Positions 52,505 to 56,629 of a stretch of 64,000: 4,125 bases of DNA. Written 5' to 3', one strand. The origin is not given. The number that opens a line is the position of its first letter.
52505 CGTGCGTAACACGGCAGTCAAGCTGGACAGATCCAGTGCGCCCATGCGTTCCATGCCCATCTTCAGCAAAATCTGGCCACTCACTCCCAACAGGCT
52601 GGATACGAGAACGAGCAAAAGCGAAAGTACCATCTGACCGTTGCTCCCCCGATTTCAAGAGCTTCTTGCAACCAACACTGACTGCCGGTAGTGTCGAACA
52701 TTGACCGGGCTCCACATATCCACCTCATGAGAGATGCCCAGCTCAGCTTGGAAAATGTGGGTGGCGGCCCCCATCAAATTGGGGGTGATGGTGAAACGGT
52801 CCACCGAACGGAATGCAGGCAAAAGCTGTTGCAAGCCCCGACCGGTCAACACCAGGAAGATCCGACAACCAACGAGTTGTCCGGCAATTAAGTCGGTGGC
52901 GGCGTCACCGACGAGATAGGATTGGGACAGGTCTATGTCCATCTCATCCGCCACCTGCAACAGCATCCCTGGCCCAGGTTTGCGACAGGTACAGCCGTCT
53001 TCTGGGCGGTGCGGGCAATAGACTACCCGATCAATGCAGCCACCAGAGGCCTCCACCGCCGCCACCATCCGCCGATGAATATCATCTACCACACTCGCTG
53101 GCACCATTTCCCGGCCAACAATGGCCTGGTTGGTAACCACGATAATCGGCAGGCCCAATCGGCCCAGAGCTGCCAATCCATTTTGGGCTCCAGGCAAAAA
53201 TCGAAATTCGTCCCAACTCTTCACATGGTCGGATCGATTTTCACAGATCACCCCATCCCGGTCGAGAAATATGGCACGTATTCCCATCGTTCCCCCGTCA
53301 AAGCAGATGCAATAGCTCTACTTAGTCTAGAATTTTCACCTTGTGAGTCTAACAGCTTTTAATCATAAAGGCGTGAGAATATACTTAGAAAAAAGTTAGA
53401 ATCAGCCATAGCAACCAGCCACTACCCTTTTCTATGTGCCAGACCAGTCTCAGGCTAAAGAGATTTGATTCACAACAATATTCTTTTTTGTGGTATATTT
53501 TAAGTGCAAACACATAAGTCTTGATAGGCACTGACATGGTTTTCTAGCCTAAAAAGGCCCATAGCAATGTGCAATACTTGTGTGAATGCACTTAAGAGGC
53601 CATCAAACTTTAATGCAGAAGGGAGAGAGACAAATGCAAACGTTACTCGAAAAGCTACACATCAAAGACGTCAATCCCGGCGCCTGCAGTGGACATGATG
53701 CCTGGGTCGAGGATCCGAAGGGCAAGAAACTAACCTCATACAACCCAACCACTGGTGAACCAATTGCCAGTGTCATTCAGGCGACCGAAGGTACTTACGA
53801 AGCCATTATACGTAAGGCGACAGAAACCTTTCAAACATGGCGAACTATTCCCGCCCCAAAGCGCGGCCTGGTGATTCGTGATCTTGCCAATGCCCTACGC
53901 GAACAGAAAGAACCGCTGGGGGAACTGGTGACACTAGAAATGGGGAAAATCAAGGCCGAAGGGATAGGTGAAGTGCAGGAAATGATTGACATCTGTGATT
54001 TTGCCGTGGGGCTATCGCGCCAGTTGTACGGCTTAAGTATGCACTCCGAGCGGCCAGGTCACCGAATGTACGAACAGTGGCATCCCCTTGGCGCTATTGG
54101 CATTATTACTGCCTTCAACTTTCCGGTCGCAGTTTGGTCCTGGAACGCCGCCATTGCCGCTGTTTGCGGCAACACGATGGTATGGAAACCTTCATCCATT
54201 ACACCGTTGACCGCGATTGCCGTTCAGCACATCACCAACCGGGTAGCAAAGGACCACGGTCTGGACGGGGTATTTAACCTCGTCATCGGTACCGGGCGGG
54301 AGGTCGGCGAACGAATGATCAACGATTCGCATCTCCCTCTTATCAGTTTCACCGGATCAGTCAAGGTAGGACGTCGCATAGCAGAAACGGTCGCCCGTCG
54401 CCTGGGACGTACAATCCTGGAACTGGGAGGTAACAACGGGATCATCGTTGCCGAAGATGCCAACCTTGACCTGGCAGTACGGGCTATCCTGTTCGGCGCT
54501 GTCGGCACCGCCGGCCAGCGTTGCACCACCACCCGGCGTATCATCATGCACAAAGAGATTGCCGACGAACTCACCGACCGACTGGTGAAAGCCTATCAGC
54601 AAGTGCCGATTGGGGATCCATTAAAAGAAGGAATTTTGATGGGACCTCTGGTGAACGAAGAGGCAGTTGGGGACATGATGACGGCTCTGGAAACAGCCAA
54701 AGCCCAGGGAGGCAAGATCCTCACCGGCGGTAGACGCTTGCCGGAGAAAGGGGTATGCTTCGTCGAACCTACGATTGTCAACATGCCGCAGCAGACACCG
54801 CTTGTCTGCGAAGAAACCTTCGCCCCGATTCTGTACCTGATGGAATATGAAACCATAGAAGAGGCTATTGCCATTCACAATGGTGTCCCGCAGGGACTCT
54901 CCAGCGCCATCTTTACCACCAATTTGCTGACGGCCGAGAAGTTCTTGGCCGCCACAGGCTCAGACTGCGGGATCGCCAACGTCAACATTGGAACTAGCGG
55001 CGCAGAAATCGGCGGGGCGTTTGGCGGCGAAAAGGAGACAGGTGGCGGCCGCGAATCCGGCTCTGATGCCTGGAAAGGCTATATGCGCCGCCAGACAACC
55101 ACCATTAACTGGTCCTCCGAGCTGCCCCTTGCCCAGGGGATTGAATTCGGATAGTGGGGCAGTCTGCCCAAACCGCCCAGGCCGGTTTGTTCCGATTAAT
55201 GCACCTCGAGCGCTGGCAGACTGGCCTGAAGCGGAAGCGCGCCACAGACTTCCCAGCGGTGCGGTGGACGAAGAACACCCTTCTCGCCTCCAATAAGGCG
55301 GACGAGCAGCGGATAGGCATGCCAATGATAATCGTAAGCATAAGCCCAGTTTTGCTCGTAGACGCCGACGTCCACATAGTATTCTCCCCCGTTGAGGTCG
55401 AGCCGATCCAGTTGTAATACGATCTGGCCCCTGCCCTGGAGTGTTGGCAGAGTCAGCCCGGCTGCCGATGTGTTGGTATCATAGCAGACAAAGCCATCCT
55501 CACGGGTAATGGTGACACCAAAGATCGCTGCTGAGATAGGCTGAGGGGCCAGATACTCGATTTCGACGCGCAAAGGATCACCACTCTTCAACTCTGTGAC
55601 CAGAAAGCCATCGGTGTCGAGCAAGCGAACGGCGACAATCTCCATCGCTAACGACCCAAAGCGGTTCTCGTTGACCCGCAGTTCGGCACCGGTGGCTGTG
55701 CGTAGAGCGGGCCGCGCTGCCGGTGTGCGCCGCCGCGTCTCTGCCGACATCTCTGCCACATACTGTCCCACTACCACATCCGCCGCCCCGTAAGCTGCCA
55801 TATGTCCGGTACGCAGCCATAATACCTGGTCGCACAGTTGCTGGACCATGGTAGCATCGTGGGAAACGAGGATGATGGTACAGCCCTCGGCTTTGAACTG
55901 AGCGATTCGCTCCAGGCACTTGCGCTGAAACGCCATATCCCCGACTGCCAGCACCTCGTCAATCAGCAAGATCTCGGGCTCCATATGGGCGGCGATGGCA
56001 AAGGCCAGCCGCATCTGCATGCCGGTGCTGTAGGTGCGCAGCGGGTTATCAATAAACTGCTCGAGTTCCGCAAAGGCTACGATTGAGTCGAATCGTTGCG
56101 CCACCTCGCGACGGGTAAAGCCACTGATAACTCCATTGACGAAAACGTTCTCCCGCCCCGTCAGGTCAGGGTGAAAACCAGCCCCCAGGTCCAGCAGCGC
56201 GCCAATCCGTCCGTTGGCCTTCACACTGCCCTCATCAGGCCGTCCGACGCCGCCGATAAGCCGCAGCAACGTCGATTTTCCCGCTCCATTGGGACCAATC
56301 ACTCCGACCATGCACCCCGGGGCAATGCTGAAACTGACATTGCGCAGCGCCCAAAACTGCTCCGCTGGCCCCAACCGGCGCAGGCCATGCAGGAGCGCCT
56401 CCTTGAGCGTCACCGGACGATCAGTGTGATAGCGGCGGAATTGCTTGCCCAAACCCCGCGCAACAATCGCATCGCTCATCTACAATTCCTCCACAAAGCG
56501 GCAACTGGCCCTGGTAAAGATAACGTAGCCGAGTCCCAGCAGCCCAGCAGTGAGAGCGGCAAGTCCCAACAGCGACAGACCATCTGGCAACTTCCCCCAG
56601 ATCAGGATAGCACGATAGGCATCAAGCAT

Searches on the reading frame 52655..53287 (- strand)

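Call 19: search_protein_families(library=pfam, proteins=[window:52655-53287:-], max_evalue=0.01)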
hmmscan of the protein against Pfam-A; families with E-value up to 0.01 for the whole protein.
window:52655-53287:- (210 aa): 5 families
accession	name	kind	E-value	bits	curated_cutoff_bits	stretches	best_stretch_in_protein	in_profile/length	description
PF13242.12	Hydrolase_like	-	3.1e-12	46.7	22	1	101-155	2-57/75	HAD-hyrolase-like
PF00702.32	Hydrolase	-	2.2e-08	35.1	26.4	1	27-140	96-191/191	haloacid dehalogenase-like hydrolase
PF08645.17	PNK3P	-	6e-07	29.8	22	1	8-132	5-129/161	Polynucleotide kinase 3 phosphatase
PF13419.12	HAD_2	-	3e-05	24.6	23.8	1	99-146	131-178/178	Haloacid dehalogenase-like hydrolase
PF13344.12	Hydrolase_6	-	0.0018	18.7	27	1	6-60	1-45/101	Haloacid dehalogenase-like hydrolase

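Call 59: search_protein_families(library=ncbifam, proteins=[window:52655-53287:-], max_evalue=0.001)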
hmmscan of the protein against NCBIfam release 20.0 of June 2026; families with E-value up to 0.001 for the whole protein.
window:52655-53287:- (210 aa): 17 families
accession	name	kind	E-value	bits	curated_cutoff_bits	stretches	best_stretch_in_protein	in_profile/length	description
NF006506.0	PRK08942.1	equivalog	1.2e-47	161.8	178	1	4-176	4-175/182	D-glycero-beta-D-manno-heptose 1,7-bisphosphate 7-phosphatase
TIGR01656.1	Histidinol-ppas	subfamily_domain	9.1e-38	129.5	84.15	1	5-146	2-146/149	histidinol-phosphate phosphatase domain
NF005264.0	PRK06769.1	equivalog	9.9e-30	103.6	217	1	3-178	4-171/175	HAD-IIIA family hydrolase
TIGR01662.1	HAD-SF-IIIA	subfamily_domain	3.1e-29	101.9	44.6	1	4-147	1-139/141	HAD-IIIA family hydrolase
TIGR00213.1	GmhB_yaeD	subfamily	9.8e-27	93.7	149.6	1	4-137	2-140/176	D-glycero-beta-D-manno-heptose 1,7-bisphosphate 7-phosphatase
NF003937.0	PRK05446.1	equivalog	2.2e-24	86.2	443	1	4-145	4-147/355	bifunctional histidinol-phosphatase/imidazoleglycerol-phosphate dehydratase HisB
TIGR01261.1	hisB_Nterm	equivalog_domain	1.6e-22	79.7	140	1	5-138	3-138/161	histidinol-phosphatase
NF050049.1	HBPPhtaseGmhB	domain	6.1e-21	75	250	1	3-143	3-140/171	D-glycero-alpha-D-manno-heptose-1,7-bisphosphate 7-phosphatase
TIGR01449.2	PGP_bact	equivalog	1e-08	35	180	1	100-149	138-187/213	phosphoglycolate phosphatase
NF009695.0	PRK13222.1-2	equivalog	3.1e-08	33.4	225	1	99-147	146-194/226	phosphoglycolate phosphatase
TIGR01664.1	DNA-3'-Pase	equivalog_domain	2.1e-06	27.8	107.65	1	7-131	17-138/167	DNA 3'-phosphatase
TIGR01452.1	PGP_euk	subfamily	3e-05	23.6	201.95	0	71-151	171-251/279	phosphoglycolate/pyridoxal phosphate family phosphatase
NF009694.0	PRK13222.1-1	equivalog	7.8e-05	22.1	415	0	98-142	162-206/252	phosphoglycolate phosphatase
TIGR01668.1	YqeG_hyp_ppase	hypoth_equivalog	0.00012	21.6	89.1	1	2-148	24-137/170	YqeG family HAD IIIA-type phosphatase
TIGR01460.1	HAD-SF-IIA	subfamily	0.00031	20.6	100.15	0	103-149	197-246/246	HAD-IIA family hydrolase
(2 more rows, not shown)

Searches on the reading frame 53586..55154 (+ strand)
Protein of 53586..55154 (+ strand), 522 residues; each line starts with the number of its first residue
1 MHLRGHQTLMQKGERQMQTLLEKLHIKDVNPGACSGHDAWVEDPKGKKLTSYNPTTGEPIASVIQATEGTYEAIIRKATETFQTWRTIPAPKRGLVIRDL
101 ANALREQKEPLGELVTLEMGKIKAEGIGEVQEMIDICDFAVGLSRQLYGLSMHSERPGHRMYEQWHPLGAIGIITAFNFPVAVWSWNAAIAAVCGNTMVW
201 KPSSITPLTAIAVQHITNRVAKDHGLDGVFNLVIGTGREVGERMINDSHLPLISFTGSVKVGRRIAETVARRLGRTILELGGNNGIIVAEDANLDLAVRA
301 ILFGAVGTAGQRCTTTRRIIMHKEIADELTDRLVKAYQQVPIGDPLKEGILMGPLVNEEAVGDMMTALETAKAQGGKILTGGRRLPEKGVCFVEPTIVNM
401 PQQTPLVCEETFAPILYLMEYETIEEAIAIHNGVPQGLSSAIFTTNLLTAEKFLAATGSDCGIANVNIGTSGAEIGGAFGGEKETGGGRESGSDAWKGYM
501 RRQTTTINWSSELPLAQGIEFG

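Call 6: search_protein_families(library=pfam, proteins=[window:53586-55154:+], max_evalue=0.01)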
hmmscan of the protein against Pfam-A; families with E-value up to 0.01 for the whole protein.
window:53586-55154:+ (522 aa): 1 family
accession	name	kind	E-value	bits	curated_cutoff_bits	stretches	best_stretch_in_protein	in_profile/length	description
PF00171.27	Aldedh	-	2.4e-137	458.7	23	1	40-504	1-460/461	Aldehyde dehydrogenase family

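Call 7: search_protein_families(library=ncbifam, proteins=[window:53586-55154:+], max_evalue=0.01)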
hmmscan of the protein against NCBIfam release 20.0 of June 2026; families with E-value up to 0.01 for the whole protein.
window:53586-55154:+ (522 aa): 44 families (the best 25 are shown)
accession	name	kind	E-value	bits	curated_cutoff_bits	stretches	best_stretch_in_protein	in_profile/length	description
NF050084.1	pip_6_carb_DH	equivalog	4.9e-238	790.7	730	1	52-521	2-474/475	L-piperidine-6-carboxylate dehydrogenase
NF042993.1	AlphKGSA_gudD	equivalog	1.4e-97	327.4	770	1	39-505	11-478/481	alpha-ketoglutaric semialdehyde dehydrogenase GucD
TIGR01804.1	BADH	equivalog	2.8e-91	306.3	668.6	1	38-500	4-464/467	betaine-aldehyde dehydrogenase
NF052305.1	DioxValDhHalo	equivalog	6.6e-90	302.3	750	1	39-504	12-478/483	2,5-dioxovalerate dehydrogenase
NF009725.0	PRK13252.1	equivalog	8.8e-88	294.9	593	1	39-508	14-480/488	betaine-aldehyde dehydrogenase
NF007497.0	PRK10090.1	equivalog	1.1e-86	291.6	500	1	41-503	16-473/480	aldehyde dehydrogenase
TIGR01780.1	SSADH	subfamily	1.1e-85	288.2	646.35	1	52-500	2-445/448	succinate-semialdehyde dehydrogenase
NF006916.0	PRK09407.1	equivalog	3.8e-84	283.2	521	1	42-508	29-493/526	succinic semialdehyde dehydrogenase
NF010000.0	PRK13473.1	subfamily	1.6e-83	280.9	615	1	42-500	12-465/475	aminobutyraldehyde dehydrogenase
NF040648.1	lactal_redase_Meth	equivalog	3.2e-83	280.3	650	1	49-491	13-446/463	lactaldehyde dehydrogenase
TIGR02299.1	HpaE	equivalog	4.2e-79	266.4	638.35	1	40-508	9-477/488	5-carboxymethyl-2-hydroxymuconate semialdehyde dehydrogenase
NF002852.0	PRK03137.1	subfamily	1.5e-78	264.8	648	1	46-499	49-504/514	L-glutamate gamma-semialdehyde dehydrogenase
NF008415.0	PRK11241.1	equivalog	3e-74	250.5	828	1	39-495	18-468/482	NADP-dependent succinate-semialdehyde dehydrogenase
NF040792.1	glyc_ald_dh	equivalog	2.4e-72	244.4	760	1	39-447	8-416/488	D-glyceraldehyde dehydrogenase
NF006992.0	PRK09457.1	subfamily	6.5e-70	236.1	514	1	40-491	9-454/487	succinylglutamate-semialdehyde dehydrogenase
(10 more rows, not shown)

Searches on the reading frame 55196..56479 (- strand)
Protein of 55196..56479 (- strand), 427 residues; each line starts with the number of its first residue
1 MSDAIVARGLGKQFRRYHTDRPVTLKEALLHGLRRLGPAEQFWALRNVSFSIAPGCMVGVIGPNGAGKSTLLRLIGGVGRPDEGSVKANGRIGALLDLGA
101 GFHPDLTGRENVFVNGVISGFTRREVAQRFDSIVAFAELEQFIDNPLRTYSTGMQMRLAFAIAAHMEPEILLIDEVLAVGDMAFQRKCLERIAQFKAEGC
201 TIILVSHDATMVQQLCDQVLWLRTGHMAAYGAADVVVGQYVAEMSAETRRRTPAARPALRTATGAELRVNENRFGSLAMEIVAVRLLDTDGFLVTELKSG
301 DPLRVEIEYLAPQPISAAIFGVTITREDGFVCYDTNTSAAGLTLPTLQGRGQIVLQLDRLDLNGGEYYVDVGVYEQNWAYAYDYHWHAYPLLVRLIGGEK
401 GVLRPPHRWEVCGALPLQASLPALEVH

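Call 6: search_protein_families(library=pfam, proteins=[window:55196-56479:-], max_evalue=0.01)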
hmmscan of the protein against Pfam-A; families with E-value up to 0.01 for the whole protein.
window:55196-56479:- (427 aa): 4 families
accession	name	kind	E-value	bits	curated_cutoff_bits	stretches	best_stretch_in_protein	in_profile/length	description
PF14524.12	Wzt_C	-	5.7e-23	81.9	30.4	1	270-394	1-130/143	Wzt C-terminal domain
PF00005.33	ABC_tran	-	1.1e-21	78.4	25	1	45-176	1-135/137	ABC transporter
PF13304.12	AAA_21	-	1.1e-06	29.4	27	1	58-79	2-23/304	AAA domain, putative AbiEii toxin, Type IV TA system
PF02463.25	SMC_N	-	0.00013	21.9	40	0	155-218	146-207/220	RecF/RecN/SMC N terminal domain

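Call 7: search_protein_families(library=ncbifam, proteins=[window:55196-56479:-], max_evalue=0.01)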
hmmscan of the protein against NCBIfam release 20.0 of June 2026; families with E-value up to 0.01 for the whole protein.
window:55196-56479:- (427 aa): 187 families (the best 25 are shown)
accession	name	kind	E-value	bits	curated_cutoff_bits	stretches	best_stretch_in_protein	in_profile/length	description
NF010065.0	PRK13545.1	equivalog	5.5e-59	200.3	538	1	38-241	33-235/549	teichoic acids export protein ATP-binding subunit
NF050108.1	galactan_ABC_ATP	equivalog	1.7e-54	184.6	400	1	44-242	44-242/244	galactan export ABC transporter ATP-binding subunit Wzt/RfbE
NF010066.0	PRK13546.1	equivalog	8.6e-53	179.4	320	1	4-244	4-238/264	teichoic acids export ABC transporter ATP-binding subunit TagH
TIGR01188.1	drrA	subfamily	8.4e-34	117.2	312.45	1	41-236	5-211/302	daunorubicin resistance ABC transporter, ATP-binding protein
NF010059.0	PRK13536.1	equivalog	2.3e-27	95.7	549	1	46-237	60-262/342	nodulation factor ABC transporter ATP-binding protein NodI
TIGR01288.1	nodI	equivalog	2.4e-26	92.4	424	1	46-239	21-225/303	nodulation factor ABC transporter ATP-binding protein NodI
TIGR03873.1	F420-0_ABC_ATP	hypoth_equivalog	3.3e-26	92.1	372.4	2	130-238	118-227/256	putative F420-0 ABC transporter ATP-binding protein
TIGR04521.1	ECF_ATPase_2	equivalog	2.1e-25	89.4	330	2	120-238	114-234/279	energy-coupling factor transporter ATPase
NF010060.0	PRK13537.1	equivalog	3.1e-25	88.7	521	1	46-237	32-234/314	nodulation factor ABC transporter ATP-binding protein NodI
NF010068.0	PRK13548.1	equivalog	3.8e-25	88.5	261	2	123-238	111-232/261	heme ABC transporter ATP-binding protein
TIGR02673.1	FtsE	equivalog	1.5e-24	86.8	264.85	2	105-225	93-213/214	cell division ATP-binding protein FtsE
NF000355.4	ribo_prot_ABC_F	equivalog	8.6e-24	84.2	380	1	45-231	18-196/499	ribosomal protection-like ABC-F family protein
TIGR03740.1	galliderm_ABC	subfamily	2.2e-23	83.1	309.75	1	44-227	15-202/223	lantibiotic protection ABC transporter ATP-binding subunit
TIGR03265.1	PhnT2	equivalog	3.2e-23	82.5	457.7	1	40-233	15-219/353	putative 2-aminoethylphosphonate ABC transporter ATP-binding protein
TIGR00968.1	3a0106s01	subfamily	3.2e-23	82.5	342.75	1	41-237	12-219/237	sulfate ABC transporter ATP-binding protein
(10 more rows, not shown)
